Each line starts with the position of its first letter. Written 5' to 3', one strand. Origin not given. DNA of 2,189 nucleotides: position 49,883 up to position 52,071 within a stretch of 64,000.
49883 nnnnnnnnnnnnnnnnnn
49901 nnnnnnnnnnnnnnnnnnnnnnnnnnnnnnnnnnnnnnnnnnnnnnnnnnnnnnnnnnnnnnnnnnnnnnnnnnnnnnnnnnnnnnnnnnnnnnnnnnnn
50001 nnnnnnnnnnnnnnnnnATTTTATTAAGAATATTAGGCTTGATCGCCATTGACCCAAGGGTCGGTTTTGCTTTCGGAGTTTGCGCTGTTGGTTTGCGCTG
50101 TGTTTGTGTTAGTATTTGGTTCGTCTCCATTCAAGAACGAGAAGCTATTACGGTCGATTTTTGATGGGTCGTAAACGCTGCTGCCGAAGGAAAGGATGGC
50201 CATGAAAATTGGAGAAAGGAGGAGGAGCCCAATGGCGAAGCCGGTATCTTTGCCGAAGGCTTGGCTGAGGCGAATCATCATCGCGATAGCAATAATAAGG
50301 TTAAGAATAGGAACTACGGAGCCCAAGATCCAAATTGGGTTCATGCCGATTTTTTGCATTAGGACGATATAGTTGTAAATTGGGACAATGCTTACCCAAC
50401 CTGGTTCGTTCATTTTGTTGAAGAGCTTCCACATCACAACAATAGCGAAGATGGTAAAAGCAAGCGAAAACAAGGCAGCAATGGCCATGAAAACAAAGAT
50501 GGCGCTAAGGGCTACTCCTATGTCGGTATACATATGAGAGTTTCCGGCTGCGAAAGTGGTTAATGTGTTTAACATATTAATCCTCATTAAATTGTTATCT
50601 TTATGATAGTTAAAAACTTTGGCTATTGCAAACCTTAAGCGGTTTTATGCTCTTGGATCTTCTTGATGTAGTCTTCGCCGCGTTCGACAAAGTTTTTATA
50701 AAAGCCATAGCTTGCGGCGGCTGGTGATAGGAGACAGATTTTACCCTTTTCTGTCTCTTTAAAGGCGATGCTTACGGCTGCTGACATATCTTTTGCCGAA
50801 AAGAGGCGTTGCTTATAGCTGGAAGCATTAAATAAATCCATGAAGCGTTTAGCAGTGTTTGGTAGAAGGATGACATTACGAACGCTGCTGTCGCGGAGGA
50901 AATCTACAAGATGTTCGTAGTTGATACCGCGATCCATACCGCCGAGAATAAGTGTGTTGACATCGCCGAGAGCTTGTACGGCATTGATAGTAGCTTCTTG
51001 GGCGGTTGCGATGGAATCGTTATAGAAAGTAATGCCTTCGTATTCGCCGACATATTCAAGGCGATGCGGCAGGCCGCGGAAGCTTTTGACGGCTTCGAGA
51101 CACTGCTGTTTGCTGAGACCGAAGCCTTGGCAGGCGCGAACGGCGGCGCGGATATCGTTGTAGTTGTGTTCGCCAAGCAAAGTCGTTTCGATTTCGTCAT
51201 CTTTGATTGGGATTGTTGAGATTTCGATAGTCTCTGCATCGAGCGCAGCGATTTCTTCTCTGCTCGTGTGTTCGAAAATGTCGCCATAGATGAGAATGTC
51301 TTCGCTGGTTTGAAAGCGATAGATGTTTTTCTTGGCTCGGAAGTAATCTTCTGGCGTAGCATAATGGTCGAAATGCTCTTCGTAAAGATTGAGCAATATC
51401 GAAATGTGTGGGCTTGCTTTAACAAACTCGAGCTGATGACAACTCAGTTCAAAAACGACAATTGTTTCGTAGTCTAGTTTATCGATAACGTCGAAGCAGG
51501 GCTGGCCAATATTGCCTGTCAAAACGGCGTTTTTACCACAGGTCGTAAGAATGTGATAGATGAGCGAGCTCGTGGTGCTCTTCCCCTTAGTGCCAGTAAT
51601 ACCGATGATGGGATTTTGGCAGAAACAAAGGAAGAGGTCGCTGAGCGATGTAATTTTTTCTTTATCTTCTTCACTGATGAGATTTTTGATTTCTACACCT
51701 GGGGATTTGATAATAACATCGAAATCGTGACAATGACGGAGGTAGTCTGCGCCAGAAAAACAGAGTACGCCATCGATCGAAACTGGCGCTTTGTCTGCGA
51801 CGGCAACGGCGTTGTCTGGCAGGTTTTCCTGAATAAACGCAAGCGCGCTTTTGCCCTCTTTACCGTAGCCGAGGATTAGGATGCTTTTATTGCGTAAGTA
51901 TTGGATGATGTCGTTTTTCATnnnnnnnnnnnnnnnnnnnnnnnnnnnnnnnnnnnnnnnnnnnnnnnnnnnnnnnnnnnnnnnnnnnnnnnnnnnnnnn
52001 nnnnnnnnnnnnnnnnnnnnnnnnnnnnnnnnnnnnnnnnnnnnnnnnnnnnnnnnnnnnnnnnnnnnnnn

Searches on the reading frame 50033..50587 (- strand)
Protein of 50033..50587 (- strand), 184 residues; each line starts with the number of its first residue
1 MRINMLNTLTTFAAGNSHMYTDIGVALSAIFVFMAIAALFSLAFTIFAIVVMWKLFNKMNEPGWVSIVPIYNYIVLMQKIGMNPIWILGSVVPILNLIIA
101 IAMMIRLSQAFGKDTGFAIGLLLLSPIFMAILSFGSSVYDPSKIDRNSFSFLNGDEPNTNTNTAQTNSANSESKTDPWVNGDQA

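Call 53: search_protein_families(library=pfam, proteins=[window:50033-50587:-], max_evalue=0.001)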
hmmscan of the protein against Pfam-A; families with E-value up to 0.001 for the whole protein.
window:50033-50587:- (184 aa): 1 family
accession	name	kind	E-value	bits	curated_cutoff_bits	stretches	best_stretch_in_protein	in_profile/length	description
PF18936.5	DUF5684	-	1.5e-19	70.8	27.4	1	64-139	1-78/81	Family of unknown function (DUF5684)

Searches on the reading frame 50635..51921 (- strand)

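Call 53: search_protein_families(library=pfam, proteins=[window:50635-51921:-], max_evalue=0.001)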
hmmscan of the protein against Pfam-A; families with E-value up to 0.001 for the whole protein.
window:50635-51921:- (428 aa): 2 families
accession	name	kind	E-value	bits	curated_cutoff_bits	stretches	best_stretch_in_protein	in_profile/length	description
PF08245.18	Mur_ligase_M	-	4.5e-19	69.6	24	1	108-212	1-121/200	Mur ligase middle domain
PF02875.26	Mur_ligase_C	-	1.6e-07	32.6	28.4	1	286-401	1-126/127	Mur ligase, glutamate ligase domain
